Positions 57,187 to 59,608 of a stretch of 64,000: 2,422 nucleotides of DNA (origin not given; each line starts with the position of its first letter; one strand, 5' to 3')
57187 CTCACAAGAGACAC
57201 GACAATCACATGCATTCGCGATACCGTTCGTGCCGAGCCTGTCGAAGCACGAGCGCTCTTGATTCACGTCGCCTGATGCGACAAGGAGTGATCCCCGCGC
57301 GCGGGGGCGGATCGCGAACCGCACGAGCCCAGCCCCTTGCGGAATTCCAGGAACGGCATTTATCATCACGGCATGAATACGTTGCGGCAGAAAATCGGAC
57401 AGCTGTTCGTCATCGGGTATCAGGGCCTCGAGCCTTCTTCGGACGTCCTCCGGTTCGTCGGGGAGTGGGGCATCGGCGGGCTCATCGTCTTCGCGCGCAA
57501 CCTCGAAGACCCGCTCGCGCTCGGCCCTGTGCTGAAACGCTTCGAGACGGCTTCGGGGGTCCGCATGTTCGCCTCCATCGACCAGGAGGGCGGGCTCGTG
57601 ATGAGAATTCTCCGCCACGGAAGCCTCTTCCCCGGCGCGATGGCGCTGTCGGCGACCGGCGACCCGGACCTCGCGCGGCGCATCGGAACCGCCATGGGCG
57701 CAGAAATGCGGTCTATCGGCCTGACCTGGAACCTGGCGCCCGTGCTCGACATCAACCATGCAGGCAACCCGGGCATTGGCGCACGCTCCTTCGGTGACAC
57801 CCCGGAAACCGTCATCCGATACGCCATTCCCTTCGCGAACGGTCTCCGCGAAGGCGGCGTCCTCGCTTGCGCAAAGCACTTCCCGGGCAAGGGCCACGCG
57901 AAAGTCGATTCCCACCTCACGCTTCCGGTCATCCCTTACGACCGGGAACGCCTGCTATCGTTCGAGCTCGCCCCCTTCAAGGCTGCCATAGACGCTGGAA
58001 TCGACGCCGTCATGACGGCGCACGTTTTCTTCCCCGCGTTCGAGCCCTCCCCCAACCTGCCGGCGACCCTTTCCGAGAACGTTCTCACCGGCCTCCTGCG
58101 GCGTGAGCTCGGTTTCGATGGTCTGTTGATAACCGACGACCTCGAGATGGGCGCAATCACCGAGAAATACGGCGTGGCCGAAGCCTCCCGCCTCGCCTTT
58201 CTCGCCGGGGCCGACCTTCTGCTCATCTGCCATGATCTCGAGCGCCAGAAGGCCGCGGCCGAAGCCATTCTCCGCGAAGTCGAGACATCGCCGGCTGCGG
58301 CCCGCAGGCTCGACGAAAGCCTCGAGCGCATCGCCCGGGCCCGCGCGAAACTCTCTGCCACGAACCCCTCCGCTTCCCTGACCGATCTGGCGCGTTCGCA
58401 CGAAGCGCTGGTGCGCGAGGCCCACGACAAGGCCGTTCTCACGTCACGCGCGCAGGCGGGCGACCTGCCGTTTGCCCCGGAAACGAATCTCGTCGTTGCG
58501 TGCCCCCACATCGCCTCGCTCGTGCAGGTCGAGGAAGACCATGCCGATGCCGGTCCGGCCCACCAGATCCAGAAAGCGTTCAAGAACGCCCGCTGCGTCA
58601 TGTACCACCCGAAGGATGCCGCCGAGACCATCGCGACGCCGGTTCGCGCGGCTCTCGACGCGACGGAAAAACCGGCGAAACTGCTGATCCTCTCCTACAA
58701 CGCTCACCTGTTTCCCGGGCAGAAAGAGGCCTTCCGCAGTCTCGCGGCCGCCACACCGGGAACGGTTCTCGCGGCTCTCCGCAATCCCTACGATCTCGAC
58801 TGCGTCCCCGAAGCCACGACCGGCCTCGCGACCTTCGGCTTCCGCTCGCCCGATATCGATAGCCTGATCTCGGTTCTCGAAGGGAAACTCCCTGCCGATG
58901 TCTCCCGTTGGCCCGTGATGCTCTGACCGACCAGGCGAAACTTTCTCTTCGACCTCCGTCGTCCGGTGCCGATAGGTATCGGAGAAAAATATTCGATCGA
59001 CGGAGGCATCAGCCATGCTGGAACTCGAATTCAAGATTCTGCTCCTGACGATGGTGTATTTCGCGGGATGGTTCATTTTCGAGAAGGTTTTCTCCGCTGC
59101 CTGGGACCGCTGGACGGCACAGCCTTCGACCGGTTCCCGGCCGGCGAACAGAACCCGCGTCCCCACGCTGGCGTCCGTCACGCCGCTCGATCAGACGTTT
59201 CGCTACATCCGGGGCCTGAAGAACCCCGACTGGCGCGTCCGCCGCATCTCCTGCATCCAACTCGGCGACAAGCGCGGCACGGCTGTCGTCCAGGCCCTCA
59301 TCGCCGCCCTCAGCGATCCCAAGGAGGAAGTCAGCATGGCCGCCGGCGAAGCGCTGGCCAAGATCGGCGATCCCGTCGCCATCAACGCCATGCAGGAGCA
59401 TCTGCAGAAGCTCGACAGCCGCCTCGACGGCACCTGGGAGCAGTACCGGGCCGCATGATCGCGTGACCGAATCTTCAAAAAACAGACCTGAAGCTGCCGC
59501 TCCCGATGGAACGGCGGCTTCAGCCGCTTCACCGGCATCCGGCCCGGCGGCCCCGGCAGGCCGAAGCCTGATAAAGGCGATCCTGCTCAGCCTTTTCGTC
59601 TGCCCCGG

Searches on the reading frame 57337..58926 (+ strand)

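Call 14: search_protein_families(library=pfam, proteins=[window:57337-58926:+], max_evalue=0.001)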
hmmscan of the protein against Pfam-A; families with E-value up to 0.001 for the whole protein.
window:57337-58926:+ (529 aa): 1 family
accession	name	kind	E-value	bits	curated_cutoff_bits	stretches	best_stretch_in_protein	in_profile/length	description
PF00933.27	Glyco_hydro_3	-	9.8e-84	281.9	27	1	15-334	1-315/316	Glycosyl hydrolase family 3 N terminal domain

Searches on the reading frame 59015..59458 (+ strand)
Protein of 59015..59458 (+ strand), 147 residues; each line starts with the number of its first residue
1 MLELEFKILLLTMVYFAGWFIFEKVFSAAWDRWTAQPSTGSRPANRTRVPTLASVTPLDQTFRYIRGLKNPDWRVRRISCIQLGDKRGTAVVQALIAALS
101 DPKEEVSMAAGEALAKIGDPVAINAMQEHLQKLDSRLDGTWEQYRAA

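Call 90: search_protein_families(library=pfam, proteins=[window:59015-59458:+], max_evalue=0.01)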
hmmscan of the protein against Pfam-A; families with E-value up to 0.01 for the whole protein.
window:59015-59458:+ (147 aa): 3 families
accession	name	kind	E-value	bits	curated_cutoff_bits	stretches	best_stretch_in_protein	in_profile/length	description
PF13646.12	HEAT_2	-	8.4e-14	52.1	27.7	1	68-132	8-73/88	HEAT repeats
PF02985.28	HEAT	-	4.2e-06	27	23.5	0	92-118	2-28/31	HEAT repeat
PF03130.22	HEAT_PBS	-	9.8e-06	26.1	20.9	0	109-131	4-26/27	PBS lyase HEAT-like repeat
